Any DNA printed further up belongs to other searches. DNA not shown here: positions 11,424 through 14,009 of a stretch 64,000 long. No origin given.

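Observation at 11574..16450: MarR-linked operon of membrane proteases: atypical FtsH-like AAA/M41 protease with zinc ribbon, CPBP(Abi) protease and a tandem beta-sandwich membrane protein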

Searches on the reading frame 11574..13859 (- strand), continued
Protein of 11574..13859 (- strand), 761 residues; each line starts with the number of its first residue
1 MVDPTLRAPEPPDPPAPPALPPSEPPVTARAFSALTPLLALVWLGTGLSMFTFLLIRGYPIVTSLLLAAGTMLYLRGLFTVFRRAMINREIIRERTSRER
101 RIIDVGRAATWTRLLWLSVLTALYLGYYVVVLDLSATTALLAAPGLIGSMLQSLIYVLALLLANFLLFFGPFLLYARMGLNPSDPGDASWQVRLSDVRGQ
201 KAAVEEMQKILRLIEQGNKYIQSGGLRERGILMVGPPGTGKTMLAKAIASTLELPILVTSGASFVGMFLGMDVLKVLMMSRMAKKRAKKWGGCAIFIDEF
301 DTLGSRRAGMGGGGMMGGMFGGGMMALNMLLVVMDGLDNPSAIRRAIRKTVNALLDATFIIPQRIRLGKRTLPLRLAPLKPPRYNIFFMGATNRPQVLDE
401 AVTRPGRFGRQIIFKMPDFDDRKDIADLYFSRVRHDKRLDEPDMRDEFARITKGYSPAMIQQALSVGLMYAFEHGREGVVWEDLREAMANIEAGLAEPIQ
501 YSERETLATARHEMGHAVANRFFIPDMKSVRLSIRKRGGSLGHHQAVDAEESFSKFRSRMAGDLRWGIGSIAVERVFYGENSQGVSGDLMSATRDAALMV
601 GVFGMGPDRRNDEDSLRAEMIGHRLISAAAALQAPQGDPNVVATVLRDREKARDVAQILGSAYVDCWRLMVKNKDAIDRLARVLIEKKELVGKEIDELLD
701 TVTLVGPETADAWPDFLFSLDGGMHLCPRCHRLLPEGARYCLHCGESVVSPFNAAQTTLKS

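Call 54: fold_search(model_id=the predicted structure, library=pdb)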
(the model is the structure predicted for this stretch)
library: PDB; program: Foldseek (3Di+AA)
matches with E <= 10: 1335; with E <= 0.001: 996
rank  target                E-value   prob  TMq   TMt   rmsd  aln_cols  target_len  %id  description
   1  9a2p_MODEL_1_A        8.5e-24  1.00  0.46  0.53  19.7       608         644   25  Model of E. coli FtsH by in-cell photo-crosslinking MS and deep learning (released 2023-02-24)
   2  3kds_E                6.4e-22  1.00  0.38  0.62   8.7       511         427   26  apo-FtsH crystal structure (released 2009-12-01)
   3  3kds_F                2.6e-21  1.00  0.39  0.63   8.4       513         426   26  apo-FtsH crystal structure (released 2009-12-01)
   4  2ce7_D                4.1e-21  1.00  0.32  0.50  10.2       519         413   25  EDTA treated (released 2006-02-09)
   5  6nyy_A                5.2e-21  1.00  0.40  0.60   8.4       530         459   24  human m-AAA protease AFG3L2, substrate-bound (released 2019-05-22)
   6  6nyy_C                7.7e-21  1.00  0.44  0.64  10.1       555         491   25  human m-AAA protease AFG3L2, substrate-bound (released 2019-05-22)
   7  2ce7_F                9.7e-21  1.00  0.27  0.46  12.7       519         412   25  EDTA treated (released 2006-02-09)
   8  6nyy_F                1.4e-20  1.00  0.44  0.68   8.3       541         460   24  human m-AAA protease AFG3L2, substrate-bound (released 2019-05-22)
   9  2ce7_C                2.1e-20  1.00  0.27  0.46  12.6       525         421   25  EDTA treated (released 2006-02-09)
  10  2ce7_B                3.0e-20  1.00  0.33  0.51   9.9       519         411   25  EDTA treated (released 2006-02-09)
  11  2ce7_E                3.0e-20  1.00  0.29  0.47  11.0       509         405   25  EDTA treated (released 2006-02-09)
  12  2ce7_A                3.2e-20  1.00  0.29  0.48  11.4       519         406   25  EDTA treated (released 2006-02-09)
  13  8xku_E                6.2e-20  1.00  0.43  0.60   8.2       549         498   23  Cryo-EM structure of the Ycf2-FtsHi motor complex from Arabidopsis in ATP-bound state (released 2024-09-11)
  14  4ww0_B                6.2e-20  1.00  0.27  0.47  14.2       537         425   26  Truncated FtsH from A. aeolicus (released 2015-05-06)
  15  4ww0_A                6.5e-20  1.00  0.30  0.47  10.7       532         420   26  Truncated FtsH from A. aeolicus (released 2015-05-06)
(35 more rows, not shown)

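Call 55: search_protein_representatives(protein=window:11574-13859:-)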
Query: 761 residues. Proteins with E-value up to 0.001 (for the whole library): 40464; up to 1e-10: 15399; up to 1e-30: 2443. The best 150 are listed.
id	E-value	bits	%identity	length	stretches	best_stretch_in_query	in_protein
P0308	2.2e-216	736.9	53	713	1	47-715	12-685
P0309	3.4e-185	633.8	56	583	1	105-700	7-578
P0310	4.4e-161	554.1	66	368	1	162-528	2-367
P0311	1.7e-140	486.1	46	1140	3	455-709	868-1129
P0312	3.9e-139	481.6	57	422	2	318-589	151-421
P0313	2.6e-135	468.9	49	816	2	318-708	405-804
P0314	1.2e-134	466.7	43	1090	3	302-709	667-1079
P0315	2.0e-130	452.8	48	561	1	164-710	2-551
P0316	4.1e-129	448.4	44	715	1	142-715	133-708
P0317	7.8e-126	437.6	45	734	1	149-703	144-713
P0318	1.7e-121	423.2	43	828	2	311-707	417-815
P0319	9.8e-120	417.4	34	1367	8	154-337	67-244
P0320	5.3e-118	411.7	55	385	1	353-717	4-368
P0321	5.2e-112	391.9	39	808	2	317-707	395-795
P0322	9.3e-106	371.2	35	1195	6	184-342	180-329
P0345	3.2e-78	280.2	38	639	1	152-699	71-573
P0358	2.9e-65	237.3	37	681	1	142-699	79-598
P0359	3.3e-65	237.2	38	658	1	113-699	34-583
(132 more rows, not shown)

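Call 58: list_cluster_members(proteins=[P0311, P0313, P0314, P0316, P0317, P0318, P0321, P0345, P0358, P0359])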
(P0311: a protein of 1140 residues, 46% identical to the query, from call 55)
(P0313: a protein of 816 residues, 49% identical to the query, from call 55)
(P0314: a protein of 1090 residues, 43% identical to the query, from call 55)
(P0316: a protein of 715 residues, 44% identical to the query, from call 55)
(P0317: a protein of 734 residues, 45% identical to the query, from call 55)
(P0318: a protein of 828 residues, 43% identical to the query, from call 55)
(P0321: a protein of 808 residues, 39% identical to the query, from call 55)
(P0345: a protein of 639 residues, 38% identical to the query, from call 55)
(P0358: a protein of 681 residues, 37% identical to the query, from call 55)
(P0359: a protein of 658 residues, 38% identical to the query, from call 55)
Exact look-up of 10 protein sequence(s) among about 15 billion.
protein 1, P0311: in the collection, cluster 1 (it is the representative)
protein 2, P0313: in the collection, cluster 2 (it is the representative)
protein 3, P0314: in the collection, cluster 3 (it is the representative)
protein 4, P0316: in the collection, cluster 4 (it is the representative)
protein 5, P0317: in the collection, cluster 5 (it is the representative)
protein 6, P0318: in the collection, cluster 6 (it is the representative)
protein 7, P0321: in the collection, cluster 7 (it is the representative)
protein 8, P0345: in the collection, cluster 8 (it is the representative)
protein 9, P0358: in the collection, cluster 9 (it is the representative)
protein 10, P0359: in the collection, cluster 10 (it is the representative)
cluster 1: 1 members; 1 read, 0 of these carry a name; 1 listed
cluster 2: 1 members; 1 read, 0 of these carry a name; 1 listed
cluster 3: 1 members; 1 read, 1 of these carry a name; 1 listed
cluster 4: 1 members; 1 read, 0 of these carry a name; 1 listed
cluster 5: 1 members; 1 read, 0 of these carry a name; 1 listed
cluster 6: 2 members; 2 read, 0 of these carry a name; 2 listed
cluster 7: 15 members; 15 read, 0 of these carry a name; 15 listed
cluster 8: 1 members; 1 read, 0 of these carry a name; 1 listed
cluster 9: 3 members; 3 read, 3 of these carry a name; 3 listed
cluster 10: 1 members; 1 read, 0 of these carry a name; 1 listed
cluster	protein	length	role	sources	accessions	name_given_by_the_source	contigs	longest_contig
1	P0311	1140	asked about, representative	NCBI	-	-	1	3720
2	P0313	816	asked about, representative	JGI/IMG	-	-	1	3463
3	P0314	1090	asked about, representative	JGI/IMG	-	ATP-dependent Zn protease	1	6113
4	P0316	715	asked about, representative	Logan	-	-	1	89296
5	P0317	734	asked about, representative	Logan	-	-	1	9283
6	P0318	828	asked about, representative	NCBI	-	-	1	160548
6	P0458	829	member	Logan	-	-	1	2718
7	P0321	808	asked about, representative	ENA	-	-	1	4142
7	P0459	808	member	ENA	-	-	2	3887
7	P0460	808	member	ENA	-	-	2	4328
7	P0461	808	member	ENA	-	-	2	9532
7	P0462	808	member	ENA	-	-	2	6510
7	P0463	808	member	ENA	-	-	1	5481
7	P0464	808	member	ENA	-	-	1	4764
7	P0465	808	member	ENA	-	-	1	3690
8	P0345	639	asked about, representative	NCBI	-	-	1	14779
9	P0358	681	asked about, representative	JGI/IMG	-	cell division protease FtsH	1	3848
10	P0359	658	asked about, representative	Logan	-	-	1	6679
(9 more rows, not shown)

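Call 61: find_encoding_contigs(protein=P0316, flank=6000, max_places=1)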
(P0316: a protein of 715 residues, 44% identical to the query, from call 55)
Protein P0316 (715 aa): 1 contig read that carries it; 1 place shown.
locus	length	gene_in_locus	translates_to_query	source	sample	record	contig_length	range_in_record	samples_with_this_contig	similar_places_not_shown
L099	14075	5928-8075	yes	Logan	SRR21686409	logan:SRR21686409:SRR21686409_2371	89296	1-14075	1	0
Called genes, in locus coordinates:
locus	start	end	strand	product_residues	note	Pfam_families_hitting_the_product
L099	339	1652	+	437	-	PF00149:Metallophos (weak)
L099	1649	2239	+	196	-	-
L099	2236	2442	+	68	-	-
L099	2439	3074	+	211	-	PF00589:Phage_integrase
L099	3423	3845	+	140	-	-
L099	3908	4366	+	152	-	-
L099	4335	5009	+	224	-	-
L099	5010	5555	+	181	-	-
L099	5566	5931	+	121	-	-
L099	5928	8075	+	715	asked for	PF00004:AAA, PF01434:Peptidase_M41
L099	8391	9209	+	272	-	PF19474:DUF6011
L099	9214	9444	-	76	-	-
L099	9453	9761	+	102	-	-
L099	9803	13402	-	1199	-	-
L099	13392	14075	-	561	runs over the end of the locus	PF04860:Phage_portal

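Call 62: find_encoding_contigs(protein=P0318, flank=6000, max_places=1)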
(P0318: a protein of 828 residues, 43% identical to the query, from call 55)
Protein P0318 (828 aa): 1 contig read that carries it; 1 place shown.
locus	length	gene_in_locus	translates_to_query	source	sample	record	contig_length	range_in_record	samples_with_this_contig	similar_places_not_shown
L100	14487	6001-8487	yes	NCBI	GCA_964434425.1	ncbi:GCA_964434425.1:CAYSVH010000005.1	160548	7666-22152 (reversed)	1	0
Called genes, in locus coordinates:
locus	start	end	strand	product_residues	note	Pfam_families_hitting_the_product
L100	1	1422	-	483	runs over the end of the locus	PF05221:AdoHcyase, PF00670:AdoHcyase_NAD, PF02826:2-Hacid_dh_C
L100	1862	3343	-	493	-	-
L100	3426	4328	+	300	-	-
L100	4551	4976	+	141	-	-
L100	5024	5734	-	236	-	PF01507:PAPS_reduct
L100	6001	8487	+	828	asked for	PF00004:AAA, PF07728:AAA_5 (weak), PF01434:Peptidase_M41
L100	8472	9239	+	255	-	-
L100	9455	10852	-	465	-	PF00753:Lactamase_B, PF23023:Anti-Pycsar_Apyc1 (weak), PF12706:Lactamase_B_2, PF16661:Lactamase_B_6 (weak), PF10996:Beta-Casp, PF07521:RMMBL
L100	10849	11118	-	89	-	-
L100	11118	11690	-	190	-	PF00156:Pribosyltran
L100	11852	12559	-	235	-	PF00376:MerR, PF13411:MerR_1, PF13591:MerR_2 (faint), PF28507:Rv1828_C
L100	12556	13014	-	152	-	PF16697:Yop-YscD_cpl, PF00498:FHA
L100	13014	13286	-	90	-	PF22802:RsiG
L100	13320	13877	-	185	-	PF01066:CDP-OH_P_transf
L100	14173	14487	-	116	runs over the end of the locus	-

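Call 63: search_dna_similar(query=window:11574-13859:-, collection=phages, mode=protein, max_rows=15)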
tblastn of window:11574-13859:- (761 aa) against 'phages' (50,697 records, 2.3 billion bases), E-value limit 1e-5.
Records with a match: 33; places in all: 33; records where one place covers at least 80% of the query: 0.
Best place of each record, by identity: <60% 33.
By first word of the organism name: Pseudomonas 12; Listeria 7; Bacteriophage 4; Enterococcus 2; Staphylococcus 2; Salmonella 2; Acinetobacter 2; Microcystis 1; Ralstonia 1.
By host as written in the record: - 10; Listeria monocytogenes 7; Pseudomonas aeruginosa PAO1 5; Pseudomonas aeruginosa 4; Staphylococcus aureus 2; Enterococcus faecalis 1; Salmonella enterica subsp. enterica serovar Kentucky 1; Homo sapiens 1; and 2 more.
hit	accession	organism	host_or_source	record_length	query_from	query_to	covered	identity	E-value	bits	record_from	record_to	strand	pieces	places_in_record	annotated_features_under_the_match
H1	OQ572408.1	Pseudomonas phage Y6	Pseudomonas aeruginosa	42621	191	699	67%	29.5%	4e-36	153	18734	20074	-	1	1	record has no annotation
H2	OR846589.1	Enterococcus phage Efs 1-1-1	Enterococcus faecalis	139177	192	714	69%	27.1%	1e-28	129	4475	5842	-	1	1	record has no annotation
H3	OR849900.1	Staphylococcus phage SA 1298 Kay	Staphylococcus aureus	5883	192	699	67%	27.8%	2e-35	150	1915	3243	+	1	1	record has no annotation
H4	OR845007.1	Staphylococcus phage SA 1306 Kay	Staphylococcus aureus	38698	192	699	67%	27.8%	3e-35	150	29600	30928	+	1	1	record has no annotation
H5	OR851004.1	Salmonella phage S.Kent 1-2-1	Salmonella enterica subsp. enterica ...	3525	191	699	67%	27.7%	2e-33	144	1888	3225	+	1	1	record has no annotation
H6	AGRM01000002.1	Salmonella enterica subsp. houtenae str. ATCC BAA-1581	Homo sapiens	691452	191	699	67%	27.7%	4e-33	144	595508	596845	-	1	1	ATP-dependent metalloprotease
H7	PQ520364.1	Enterococcus phage IME_EF3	-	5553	192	714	69%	26.9%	3e-28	128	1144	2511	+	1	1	record has no annotation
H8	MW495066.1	Microcystis phage MaAM05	Microcystis sp. SG03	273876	187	702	68%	27.2%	1e-36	155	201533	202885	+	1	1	ftsH: ATP-dependent zinc metalloprotease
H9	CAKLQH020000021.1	Acinetobacter phage MD-2021a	not known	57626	191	700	67%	27.3%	4e-36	153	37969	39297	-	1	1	ftsH: cell division protein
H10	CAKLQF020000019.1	Acinetobacter phage MD-2021a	not known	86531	191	700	67%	27.3%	4e-36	153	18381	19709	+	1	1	ftsH: cell division protein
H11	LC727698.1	Pseudomonas phage sp. 30-3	Pseudomonas aeruginosa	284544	176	699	69%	26.1%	7e-32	140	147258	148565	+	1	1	ftsH: ATP-dependent zinc metalloprotease FtsH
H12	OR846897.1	Listeria phage LM 4-11-1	Listeria monocytogenes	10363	187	605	55%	29.0%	2e-30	135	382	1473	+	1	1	record has no annotation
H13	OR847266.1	Listeria phage LM 4-11-1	Listeria monocytogenes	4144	191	605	55%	28.9%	7e-29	129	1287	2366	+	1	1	record has no annotation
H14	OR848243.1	Listeria phage LM 4-14-1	Listeria monocytogenes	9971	193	605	54%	29.0%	1e-29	133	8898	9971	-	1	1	record has no annotation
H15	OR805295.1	Pseudomonas phage Paride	Pseudomonas aeruginosa PAO1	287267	176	606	57%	27.5%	5e-30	134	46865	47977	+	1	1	hypothetical protein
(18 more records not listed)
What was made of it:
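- Tried and rejected: It returned only canonical FtsH at under 30% identity, much of it probably host DNA (call 63).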

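Call 66: find_related_loci(query=P0316, collection=viral_contigs, flank=5000)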
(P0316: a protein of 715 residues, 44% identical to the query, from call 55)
Query P0316 (715 aa) in viral_contigs; peptide patterns used: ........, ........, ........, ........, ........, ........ (x = any residue, [..] = any of these).
6 stretches matched a pattern; 2 encode a relative of the query (tblastn E <= 1e-3); 2 distinct loci.
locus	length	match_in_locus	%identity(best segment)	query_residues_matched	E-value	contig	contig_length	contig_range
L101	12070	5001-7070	57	23-706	0e+0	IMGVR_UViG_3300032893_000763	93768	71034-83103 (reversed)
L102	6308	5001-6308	60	21-483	2e-156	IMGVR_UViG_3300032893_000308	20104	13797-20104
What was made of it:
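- The wider FtsH-like family has members on phage-like contigs (L099, L101; calls 61, 66).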
